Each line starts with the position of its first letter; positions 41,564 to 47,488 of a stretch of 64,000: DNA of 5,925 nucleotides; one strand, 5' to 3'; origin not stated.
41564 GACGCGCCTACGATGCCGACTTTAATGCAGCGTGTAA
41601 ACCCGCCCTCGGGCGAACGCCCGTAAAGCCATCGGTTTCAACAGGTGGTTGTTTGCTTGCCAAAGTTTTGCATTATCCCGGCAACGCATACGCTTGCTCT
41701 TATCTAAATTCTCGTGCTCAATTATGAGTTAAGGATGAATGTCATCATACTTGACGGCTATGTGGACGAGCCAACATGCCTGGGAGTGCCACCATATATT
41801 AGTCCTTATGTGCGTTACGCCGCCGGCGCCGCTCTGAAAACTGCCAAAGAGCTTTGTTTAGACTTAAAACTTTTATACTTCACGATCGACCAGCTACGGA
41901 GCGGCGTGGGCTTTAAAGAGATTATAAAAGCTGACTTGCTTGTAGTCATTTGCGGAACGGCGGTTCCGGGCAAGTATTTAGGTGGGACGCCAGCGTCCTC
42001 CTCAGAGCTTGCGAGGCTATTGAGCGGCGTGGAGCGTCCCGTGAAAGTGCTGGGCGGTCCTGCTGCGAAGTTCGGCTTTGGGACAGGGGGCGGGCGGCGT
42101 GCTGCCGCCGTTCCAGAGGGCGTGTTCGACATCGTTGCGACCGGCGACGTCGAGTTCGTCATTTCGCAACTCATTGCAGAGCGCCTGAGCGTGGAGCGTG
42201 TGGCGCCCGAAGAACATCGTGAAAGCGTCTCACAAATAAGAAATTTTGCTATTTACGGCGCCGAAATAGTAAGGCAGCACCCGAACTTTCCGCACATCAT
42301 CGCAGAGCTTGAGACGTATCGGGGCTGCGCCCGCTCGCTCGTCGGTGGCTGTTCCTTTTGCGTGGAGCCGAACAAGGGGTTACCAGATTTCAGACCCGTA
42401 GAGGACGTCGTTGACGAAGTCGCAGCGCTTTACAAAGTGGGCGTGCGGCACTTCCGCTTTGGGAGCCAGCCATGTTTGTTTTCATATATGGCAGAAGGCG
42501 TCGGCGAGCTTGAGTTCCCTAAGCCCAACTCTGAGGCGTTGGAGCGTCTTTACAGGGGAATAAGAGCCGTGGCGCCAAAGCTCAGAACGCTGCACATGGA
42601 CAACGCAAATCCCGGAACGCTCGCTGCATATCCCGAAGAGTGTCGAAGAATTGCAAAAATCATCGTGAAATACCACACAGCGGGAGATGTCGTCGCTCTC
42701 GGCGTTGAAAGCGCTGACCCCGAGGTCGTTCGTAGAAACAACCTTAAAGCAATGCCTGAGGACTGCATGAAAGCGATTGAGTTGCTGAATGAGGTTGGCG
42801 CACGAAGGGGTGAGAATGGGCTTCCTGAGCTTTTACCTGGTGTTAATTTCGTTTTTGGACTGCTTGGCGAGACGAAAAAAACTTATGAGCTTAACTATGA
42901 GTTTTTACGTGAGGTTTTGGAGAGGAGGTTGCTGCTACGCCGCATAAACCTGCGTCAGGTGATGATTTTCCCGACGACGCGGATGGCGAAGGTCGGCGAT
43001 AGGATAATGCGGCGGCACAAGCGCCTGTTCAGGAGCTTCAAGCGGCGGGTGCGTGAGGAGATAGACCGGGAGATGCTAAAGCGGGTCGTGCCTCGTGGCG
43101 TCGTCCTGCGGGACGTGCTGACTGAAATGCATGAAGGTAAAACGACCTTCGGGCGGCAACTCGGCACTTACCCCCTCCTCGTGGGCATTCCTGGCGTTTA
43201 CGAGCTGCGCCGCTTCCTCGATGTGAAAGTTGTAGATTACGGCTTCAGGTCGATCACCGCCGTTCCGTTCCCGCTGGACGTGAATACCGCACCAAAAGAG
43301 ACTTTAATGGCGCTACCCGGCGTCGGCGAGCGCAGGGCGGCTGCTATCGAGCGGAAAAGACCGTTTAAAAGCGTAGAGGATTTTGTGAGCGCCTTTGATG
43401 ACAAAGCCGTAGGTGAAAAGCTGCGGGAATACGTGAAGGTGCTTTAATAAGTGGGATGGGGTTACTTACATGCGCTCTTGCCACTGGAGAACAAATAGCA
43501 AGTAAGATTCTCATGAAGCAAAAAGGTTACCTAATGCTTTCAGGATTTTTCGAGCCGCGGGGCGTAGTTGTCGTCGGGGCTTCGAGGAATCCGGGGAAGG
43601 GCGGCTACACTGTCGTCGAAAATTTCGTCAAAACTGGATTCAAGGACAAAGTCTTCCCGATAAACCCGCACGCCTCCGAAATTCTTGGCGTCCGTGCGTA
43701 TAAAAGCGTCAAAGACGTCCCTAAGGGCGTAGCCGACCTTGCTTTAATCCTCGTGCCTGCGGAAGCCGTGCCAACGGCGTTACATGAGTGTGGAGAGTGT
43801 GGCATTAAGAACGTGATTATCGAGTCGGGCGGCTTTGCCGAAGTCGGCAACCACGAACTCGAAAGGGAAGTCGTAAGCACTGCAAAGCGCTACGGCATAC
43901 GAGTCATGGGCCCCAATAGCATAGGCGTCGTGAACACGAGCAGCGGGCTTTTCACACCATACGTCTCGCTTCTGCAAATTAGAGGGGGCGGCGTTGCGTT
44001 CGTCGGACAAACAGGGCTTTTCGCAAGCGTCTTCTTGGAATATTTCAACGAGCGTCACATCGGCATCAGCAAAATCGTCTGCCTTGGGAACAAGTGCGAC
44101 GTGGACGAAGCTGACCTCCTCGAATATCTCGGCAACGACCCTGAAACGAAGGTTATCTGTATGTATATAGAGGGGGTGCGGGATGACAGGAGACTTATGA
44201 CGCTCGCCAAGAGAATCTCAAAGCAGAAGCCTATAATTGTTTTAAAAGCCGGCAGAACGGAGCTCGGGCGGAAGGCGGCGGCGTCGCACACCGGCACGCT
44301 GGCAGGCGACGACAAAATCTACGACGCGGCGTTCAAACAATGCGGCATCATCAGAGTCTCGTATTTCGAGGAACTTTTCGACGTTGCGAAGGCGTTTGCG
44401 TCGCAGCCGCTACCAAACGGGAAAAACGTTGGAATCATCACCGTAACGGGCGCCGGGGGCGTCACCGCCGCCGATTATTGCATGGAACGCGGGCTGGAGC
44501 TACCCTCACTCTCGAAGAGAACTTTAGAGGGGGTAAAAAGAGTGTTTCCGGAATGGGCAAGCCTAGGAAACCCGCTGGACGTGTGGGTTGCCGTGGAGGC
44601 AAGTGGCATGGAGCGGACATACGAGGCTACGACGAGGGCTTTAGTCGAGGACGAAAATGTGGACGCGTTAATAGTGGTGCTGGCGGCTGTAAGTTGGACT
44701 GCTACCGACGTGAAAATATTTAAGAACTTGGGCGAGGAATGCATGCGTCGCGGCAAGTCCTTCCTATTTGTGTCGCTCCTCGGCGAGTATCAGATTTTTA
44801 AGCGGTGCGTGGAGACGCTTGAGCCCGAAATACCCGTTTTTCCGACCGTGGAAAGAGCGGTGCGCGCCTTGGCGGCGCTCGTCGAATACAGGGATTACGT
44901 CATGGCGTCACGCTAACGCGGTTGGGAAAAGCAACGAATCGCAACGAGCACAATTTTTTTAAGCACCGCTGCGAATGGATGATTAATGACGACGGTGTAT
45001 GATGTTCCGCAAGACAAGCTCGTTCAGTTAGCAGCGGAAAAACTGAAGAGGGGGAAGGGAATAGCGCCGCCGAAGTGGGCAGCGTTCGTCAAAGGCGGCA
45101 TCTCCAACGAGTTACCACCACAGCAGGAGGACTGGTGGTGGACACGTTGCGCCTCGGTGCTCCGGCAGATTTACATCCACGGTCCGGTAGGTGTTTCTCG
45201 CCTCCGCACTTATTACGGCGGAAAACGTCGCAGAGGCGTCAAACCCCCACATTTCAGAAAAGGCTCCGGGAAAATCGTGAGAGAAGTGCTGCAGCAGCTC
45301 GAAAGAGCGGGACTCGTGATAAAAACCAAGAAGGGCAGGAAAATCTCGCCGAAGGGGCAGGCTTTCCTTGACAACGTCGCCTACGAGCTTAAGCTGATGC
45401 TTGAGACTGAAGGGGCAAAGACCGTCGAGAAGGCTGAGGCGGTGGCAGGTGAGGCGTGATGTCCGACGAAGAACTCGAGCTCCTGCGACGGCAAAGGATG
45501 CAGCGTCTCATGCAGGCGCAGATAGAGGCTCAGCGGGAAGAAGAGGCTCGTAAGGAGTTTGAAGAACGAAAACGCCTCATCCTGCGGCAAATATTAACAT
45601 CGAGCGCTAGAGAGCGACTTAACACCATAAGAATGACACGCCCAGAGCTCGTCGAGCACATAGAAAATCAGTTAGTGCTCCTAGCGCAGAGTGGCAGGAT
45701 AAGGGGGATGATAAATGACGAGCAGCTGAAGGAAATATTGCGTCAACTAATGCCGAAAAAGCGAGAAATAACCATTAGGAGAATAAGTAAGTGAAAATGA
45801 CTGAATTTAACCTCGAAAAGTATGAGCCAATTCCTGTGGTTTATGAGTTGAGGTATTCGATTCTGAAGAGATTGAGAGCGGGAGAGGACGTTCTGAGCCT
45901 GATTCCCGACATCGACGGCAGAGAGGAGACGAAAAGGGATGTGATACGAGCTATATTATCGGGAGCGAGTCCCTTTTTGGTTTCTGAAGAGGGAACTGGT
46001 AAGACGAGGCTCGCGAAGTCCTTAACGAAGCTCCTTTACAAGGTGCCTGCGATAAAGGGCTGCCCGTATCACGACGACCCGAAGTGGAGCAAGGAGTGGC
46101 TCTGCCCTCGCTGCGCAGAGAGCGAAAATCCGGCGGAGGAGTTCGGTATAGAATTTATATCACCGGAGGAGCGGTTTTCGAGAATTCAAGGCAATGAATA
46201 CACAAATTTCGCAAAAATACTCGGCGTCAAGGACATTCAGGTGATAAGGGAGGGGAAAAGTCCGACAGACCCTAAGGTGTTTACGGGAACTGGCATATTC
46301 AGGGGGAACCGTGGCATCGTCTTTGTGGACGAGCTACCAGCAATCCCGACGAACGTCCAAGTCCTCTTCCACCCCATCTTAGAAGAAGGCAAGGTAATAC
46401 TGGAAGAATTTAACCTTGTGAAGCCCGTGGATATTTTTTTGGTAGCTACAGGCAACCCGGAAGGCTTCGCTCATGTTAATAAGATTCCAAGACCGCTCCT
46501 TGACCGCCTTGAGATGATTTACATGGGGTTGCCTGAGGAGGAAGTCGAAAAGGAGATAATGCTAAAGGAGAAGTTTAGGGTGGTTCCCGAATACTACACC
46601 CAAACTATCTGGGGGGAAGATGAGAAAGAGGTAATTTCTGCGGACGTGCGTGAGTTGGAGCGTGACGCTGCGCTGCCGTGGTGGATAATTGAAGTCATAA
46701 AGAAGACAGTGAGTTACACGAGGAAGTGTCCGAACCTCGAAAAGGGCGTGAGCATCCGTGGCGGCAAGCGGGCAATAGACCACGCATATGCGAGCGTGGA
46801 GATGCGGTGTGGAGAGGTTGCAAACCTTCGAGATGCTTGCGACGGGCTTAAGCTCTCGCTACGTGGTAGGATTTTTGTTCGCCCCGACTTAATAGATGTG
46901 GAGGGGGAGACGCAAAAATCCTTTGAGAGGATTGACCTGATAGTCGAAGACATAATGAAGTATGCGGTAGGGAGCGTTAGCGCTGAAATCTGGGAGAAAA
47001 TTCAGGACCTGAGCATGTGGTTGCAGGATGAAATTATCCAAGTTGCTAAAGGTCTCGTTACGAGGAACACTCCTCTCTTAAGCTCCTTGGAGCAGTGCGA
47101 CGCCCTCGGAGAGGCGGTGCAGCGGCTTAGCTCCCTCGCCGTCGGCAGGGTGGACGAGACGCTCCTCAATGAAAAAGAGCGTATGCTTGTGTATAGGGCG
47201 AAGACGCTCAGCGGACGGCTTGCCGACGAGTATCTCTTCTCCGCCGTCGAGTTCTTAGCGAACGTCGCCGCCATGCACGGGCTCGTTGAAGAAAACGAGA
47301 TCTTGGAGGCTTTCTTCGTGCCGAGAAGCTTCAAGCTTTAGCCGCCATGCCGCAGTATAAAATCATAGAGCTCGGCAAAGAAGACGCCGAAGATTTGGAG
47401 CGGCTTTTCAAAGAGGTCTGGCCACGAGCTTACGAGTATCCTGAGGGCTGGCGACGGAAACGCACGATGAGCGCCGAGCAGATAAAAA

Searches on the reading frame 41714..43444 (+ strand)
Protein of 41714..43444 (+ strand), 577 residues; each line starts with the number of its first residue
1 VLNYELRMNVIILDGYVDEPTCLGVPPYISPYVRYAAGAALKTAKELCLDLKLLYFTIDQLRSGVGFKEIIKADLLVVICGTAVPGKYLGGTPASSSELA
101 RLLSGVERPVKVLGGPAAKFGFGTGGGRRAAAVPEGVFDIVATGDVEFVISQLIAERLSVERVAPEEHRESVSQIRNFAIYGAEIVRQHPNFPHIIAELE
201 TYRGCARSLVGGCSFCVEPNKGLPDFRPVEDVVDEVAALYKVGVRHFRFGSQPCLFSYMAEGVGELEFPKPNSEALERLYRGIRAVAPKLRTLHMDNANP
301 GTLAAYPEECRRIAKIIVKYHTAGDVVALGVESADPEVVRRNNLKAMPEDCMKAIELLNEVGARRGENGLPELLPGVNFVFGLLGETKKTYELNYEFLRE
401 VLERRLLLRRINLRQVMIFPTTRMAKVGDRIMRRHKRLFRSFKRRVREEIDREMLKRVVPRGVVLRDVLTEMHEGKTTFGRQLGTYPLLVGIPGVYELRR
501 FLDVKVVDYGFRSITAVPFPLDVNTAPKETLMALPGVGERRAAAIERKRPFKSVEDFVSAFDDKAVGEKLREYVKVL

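Call 64: search_protein_families(library=pfam, proteins=[window:41714-43444:+], max_evalue=0.00001)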
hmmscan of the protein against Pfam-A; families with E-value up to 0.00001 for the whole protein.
window:41714-43444:+ (577 aa): 2 families
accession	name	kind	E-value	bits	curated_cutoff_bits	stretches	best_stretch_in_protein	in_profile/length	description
PF04055.27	Radical_SAM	-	1.4e-11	45.3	29.5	1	200-393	2-161/166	Radical SAM superfamily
PF12836.13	HHH_3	-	1.6e-06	28.5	27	1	521-558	6-47/65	Helix-hairpin-helix motif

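Call 66: search_protein_families(library=ncbifam, proteins=[window:41714-43444:+], max_evalue=0.00001)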
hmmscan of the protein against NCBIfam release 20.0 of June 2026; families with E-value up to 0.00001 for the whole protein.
window:41714-43444:+ (577 aa): 2 families
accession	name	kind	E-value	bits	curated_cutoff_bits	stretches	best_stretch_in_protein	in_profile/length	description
TIGR04013.1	B12_SAM_MJ_1487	hypoth_equivalog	1.5e-12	47.1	251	1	126-435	76-365/382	TIGR04013 family B12-binding domain/radical SAM domain-containing protein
TIGR04014.1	B12_SAM_MJ_0865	equivalog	2.5e-06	26.5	360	0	199-401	163-336/434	methyl-coenzyme M reductase glutamine C-methyltransferase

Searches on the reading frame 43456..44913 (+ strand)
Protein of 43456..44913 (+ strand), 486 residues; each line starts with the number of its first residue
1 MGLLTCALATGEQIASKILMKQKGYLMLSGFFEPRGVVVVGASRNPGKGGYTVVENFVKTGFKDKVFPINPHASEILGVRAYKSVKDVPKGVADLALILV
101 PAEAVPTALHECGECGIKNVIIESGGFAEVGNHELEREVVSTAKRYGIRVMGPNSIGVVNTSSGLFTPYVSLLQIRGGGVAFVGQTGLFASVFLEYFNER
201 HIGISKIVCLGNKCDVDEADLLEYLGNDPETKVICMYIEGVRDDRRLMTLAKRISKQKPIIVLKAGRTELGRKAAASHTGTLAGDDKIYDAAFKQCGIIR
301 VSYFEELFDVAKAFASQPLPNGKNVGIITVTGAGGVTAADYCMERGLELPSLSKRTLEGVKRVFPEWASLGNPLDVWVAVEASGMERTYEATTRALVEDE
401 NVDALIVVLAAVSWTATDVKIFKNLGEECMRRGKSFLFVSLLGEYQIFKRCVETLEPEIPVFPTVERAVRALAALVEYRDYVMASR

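Call 64: search_protein_families(library=pfam, proteins=[window:43456-44913:+], max_evalue=0.00001)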
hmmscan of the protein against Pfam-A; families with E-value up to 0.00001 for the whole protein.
window:43456-44913:+ (486 aa): 4 families
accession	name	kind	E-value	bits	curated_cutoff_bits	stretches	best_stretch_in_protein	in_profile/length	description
PF13607.11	Succ_CoA_lig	-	1.2e-55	187.5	27.4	1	178-314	2-138/138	Succinyl-CoA ligase like flavodoxin domain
PF13380.12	CoA_binding_2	-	4.1e-26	92.2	22.8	1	37-160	3-115/116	CoA binding domain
PF02629.25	CoA_binding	-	1.2e-13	52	22.3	1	34-122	3-93/97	CoA binding domain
PF19045.5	Ligase_CoA_2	-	1.4e-07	32.1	23.7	1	326-474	2-150/162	Ligase-CoA domain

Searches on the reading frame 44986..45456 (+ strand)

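Call 64: search_protein_families(library=pfam, proteins=[window:44986-45456:+], max_evalue=0.00001)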
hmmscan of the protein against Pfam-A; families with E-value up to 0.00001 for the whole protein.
window:44986-45456:+ (157 aa): 1 family
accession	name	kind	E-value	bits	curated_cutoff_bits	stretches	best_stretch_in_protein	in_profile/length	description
PF01090.25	Ribosomal_S19e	-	4.8e-55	185.5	29.4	1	3-135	1-134/137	Ribosomal protein S19e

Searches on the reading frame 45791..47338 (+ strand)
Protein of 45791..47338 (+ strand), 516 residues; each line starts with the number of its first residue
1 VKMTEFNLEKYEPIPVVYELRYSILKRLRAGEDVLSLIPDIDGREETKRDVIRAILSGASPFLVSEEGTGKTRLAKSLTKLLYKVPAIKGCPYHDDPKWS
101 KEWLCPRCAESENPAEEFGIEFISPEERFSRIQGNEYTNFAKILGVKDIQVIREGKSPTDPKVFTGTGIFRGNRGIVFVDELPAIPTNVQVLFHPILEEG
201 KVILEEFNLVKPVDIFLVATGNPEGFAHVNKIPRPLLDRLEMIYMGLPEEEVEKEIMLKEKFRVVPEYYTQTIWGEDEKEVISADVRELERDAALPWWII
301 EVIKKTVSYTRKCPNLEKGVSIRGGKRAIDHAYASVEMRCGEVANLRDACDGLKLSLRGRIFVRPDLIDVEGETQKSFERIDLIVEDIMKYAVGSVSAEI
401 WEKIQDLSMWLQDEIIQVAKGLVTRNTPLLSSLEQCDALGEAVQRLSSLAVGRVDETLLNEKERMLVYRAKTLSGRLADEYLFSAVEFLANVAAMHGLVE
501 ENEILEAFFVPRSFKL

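Call 64: search_protein_families(library=pfam, proteins=[window:45791-47338:+], max_evalue=0.00001)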
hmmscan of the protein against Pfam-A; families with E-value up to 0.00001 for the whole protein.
window:45791-47338:+ (516 aa): 2 families
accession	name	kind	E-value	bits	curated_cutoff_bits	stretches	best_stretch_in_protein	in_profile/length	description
PF07728.20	AAA_5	-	1.8e-07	31.7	22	0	130-240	29-139/139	AAA domain (dynein-related subfamily)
PF01078.27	Mg_chelatase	-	4.5e-06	26.7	20.3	0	169-225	102-160/207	Magnesium chelatase, subunit ChlI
